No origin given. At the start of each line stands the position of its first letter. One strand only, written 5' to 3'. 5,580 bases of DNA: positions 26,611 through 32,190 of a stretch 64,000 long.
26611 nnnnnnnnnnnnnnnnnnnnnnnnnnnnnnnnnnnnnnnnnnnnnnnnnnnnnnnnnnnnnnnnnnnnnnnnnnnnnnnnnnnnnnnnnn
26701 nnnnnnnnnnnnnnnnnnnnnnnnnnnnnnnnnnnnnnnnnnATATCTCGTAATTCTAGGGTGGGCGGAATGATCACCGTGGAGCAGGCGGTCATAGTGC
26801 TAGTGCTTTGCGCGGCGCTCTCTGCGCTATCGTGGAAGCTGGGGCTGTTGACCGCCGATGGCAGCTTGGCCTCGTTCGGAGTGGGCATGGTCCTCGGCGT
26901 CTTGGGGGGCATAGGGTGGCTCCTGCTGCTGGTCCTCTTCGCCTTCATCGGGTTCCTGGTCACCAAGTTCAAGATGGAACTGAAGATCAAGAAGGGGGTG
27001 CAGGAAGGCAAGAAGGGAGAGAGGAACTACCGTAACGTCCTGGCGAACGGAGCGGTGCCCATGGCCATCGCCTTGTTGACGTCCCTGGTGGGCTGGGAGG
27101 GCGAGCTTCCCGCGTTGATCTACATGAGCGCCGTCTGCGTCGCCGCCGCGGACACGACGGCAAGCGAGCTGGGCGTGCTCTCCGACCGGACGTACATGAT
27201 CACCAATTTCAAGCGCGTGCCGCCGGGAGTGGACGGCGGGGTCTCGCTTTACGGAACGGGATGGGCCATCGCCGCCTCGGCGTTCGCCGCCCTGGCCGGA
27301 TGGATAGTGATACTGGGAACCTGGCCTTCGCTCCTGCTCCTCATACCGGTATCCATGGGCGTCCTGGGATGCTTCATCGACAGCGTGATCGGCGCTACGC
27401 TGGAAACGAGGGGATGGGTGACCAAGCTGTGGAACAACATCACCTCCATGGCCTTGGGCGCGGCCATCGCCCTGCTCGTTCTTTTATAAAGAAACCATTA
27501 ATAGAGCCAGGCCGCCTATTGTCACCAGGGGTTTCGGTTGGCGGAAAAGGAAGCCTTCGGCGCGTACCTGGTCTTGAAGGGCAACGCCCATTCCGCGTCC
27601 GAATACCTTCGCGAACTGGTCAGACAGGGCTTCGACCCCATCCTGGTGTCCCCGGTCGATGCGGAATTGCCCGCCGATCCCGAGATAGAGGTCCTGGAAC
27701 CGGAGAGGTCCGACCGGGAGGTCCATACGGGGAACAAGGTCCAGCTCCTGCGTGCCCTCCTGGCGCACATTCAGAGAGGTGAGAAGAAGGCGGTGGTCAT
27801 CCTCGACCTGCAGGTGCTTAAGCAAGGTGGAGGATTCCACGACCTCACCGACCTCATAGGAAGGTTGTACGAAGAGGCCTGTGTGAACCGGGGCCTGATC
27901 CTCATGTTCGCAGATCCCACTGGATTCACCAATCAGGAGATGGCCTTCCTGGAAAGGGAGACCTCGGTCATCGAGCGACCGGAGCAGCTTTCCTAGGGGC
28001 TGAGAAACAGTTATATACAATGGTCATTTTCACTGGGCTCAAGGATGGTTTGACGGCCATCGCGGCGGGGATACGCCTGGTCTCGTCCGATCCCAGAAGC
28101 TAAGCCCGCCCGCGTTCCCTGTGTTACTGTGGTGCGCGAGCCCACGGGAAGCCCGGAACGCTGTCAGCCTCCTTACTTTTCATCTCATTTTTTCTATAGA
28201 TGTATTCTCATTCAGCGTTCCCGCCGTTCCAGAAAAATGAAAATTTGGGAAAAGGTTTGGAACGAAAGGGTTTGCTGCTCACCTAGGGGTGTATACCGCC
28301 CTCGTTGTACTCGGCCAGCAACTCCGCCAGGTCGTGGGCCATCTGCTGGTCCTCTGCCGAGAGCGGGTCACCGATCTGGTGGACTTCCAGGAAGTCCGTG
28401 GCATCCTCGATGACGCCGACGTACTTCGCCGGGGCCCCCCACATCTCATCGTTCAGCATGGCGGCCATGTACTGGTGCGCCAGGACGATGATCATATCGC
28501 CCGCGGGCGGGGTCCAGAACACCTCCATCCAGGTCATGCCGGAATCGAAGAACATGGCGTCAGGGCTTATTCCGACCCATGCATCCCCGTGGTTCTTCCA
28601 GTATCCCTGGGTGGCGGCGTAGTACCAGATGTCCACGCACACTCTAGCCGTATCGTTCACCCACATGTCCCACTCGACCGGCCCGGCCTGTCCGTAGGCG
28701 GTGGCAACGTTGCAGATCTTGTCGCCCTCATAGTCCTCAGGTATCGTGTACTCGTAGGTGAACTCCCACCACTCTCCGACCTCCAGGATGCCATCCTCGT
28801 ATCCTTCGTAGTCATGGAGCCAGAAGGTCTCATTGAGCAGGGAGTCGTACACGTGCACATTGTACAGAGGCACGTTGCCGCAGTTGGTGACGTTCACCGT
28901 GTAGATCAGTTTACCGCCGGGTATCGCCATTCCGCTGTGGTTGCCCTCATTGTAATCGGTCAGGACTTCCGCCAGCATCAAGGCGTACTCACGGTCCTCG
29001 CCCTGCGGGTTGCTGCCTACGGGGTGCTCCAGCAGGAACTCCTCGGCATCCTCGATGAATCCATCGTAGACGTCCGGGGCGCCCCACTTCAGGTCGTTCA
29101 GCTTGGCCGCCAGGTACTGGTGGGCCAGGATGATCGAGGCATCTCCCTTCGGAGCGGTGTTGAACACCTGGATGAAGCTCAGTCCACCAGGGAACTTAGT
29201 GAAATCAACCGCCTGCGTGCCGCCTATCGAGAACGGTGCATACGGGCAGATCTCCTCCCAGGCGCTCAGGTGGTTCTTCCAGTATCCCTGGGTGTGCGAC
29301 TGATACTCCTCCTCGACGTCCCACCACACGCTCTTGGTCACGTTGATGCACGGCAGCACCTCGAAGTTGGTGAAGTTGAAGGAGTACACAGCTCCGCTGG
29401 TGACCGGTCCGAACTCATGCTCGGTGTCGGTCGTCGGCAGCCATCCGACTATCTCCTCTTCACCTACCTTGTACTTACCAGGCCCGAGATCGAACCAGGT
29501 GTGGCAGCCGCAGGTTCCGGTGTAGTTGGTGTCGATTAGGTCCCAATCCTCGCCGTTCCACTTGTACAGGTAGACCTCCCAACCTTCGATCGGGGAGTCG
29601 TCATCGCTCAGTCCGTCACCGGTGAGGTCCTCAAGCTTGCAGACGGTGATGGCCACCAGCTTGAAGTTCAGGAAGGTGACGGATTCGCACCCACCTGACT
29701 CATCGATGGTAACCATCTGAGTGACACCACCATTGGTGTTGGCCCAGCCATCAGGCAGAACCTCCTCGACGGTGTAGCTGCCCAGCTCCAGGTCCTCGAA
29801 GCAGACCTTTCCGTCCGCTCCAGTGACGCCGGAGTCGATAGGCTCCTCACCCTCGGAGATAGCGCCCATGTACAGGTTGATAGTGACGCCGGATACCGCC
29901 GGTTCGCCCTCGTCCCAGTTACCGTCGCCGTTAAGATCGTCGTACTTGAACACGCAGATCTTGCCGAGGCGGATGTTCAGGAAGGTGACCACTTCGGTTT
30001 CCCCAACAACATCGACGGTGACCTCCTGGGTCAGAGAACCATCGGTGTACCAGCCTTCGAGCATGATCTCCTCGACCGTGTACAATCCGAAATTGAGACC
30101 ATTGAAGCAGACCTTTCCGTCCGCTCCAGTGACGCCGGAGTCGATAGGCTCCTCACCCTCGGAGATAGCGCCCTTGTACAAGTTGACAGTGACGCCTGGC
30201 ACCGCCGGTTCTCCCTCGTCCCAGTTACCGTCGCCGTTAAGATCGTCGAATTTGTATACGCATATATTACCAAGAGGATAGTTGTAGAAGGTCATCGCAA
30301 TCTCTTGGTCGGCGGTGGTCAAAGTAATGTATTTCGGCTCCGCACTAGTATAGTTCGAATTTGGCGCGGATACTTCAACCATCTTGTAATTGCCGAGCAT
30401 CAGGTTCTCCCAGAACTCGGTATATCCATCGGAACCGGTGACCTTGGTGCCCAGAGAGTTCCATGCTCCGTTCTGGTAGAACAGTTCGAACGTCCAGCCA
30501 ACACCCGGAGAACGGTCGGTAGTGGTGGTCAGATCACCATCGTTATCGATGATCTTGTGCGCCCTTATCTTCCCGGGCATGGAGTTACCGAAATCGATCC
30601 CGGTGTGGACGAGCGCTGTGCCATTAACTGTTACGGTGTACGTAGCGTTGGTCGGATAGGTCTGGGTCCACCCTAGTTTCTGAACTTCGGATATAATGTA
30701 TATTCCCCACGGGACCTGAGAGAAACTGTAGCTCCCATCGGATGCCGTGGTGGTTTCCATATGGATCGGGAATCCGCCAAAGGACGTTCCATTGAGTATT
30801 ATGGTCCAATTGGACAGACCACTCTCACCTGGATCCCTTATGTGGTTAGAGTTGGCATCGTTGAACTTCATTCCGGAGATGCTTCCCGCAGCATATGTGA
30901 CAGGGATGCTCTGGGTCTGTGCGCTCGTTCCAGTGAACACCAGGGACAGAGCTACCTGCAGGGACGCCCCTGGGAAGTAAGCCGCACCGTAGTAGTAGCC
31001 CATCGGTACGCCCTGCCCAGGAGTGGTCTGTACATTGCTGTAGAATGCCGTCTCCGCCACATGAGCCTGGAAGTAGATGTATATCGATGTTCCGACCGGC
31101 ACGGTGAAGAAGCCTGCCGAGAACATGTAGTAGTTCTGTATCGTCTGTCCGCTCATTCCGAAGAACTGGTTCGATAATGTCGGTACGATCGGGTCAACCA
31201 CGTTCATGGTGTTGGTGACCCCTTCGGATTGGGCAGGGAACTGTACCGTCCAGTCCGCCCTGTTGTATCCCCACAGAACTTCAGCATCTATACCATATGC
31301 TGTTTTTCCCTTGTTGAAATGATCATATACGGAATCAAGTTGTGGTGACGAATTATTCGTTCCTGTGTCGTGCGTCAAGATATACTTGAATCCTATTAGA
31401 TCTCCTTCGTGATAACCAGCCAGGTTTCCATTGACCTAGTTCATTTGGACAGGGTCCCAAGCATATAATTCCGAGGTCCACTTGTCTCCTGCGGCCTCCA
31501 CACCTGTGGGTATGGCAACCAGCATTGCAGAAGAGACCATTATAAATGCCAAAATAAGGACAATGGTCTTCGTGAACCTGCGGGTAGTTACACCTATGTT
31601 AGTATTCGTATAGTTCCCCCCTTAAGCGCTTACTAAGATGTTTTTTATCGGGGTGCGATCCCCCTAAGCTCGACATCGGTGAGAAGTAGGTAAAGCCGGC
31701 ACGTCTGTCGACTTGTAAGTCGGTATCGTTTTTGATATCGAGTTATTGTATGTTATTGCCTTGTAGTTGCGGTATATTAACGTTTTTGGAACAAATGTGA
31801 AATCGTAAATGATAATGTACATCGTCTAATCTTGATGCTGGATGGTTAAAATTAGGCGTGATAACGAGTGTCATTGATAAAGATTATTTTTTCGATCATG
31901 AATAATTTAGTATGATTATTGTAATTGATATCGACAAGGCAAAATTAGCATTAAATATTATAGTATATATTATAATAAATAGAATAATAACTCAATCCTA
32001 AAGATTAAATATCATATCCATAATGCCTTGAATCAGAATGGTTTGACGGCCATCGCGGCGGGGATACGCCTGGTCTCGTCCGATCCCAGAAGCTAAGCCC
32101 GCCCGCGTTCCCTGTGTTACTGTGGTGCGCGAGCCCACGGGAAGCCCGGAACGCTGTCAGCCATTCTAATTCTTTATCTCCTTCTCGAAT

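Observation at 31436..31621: A single in-frame TAG separates a textbook signal peptide from the 1031-aa adhesin body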

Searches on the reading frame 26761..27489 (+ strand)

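Call 13: search_protein_families(library=pfam, proteins=[window:26761-27489:+], max_evalue=0.0001)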
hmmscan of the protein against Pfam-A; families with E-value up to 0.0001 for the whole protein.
window:26761-27489:+ (242 aa): 1 family
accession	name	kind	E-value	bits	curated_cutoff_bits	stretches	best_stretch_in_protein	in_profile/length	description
PF01940.21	DUF92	-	2.7e-53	181.4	27.5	1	16-220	2-214/251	Integral membrane protein DUF92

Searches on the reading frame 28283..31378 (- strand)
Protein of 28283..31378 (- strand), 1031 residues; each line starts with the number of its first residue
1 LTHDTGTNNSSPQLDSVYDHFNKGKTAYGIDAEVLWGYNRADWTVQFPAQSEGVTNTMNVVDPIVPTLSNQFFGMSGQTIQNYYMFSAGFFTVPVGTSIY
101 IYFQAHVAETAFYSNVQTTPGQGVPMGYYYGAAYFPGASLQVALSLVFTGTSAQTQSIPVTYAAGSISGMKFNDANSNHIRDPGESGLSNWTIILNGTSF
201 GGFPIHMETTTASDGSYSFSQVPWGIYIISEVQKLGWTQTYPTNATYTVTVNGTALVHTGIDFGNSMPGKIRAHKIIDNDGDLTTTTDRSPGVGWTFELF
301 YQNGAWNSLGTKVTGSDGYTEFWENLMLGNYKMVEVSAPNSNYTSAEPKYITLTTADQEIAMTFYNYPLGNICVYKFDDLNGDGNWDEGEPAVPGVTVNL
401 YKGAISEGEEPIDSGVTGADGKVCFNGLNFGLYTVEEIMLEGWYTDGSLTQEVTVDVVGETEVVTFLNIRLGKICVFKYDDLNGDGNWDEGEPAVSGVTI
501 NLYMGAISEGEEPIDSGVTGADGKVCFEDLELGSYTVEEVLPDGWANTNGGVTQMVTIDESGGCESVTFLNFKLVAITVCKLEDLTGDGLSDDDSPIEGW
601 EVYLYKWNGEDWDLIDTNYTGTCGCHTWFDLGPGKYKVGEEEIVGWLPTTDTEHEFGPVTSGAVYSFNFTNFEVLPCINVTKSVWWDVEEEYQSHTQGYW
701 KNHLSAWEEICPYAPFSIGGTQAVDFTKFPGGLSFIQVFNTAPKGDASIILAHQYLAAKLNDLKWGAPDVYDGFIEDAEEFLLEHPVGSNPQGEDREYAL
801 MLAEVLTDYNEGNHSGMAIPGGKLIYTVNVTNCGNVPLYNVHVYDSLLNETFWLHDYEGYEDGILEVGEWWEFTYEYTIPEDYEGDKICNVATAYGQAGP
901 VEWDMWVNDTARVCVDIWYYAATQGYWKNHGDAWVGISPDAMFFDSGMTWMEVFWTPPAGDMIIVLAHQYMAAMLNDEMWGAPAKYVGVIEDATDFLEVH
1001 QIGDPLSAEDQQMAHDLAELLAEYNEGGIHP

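Call 81: search_protein_families(library=ncbifam, proteins=[P0094], max_evalue=0.01)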
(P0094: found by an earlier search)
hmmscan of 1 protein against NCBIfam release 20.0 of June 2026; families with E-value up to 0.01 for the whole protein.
P0094 (1084 aa): 4 families
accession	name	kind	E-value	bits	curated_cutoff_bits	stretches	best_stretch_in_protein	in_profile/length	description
NF012181.0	MSCRAMM_SdrD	exception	4.6e-13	47.5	2500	2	413-496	782-861/1379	MSCRAMM family adhesin SdrD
NF033902.0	iso_D2_wall_anc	subfamily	7.2e-09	35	95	0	360-407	134-181/540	SpaH/EbpB family LPXTG-anchored major pilin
NF000535.3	MSCRAMM_SdrC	exception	6.8e-06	24.4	1700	1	425-648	498-726/963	MSCRAMM family adhesin SdrC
TIGR01451.2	B_ant_repeat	repeat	0.00021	21.3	24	1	871-900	8-37/53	DUF11 type repeat protein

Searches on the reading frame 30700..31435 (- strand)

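Call 85: search_protein_representatives(protein=window:30700-31435:-)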
Query: 245 residues. Proteins with E-value up to 0.001 (for the whole library): 6405; up to 1e-10: 2218; up to 1e-30: 355. The best 150 are listed.
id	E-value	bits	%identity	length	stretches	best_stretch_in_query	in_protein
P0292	1.6e-123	427.3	68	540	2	1-244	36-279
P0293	1.3e-107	375.2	45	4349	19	184-241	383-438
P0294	3.0e-105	367.4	43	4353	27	182-244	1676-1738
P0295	9.4e-105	365.8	36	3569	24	157-241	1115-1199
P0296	2.5e-104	364.4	42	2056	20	181-219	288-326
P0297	5.9e-102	356.7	41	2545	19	180-241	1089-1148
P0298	1.1e-101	355.8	39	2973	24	169-240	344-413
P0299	4.0e-99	347.4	42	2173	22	148-243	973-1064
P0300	7.3e-97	340.0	60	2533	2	1-244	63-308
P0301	1.2e-96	339.3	42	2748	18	183-241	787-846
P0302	1.9e-96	338.6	34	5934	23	181-241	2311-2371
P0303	3.2e-93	328.1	39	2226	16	156-241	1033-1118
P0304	3.8e-93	327.8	37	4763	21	172-242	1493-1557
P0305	9.6e-91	319.9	45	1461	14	183-244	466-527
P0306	2.4e-88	312.1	36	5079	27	181-240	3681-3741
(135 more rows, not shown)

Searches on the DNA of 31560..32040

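Call 90: search_rna_families(source=window, start=31560, end=32040, threshold=evalue, max_evalue=1)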
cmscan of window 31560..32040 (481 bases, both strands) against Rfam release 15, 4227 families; matches with E-value up to 1: 0.
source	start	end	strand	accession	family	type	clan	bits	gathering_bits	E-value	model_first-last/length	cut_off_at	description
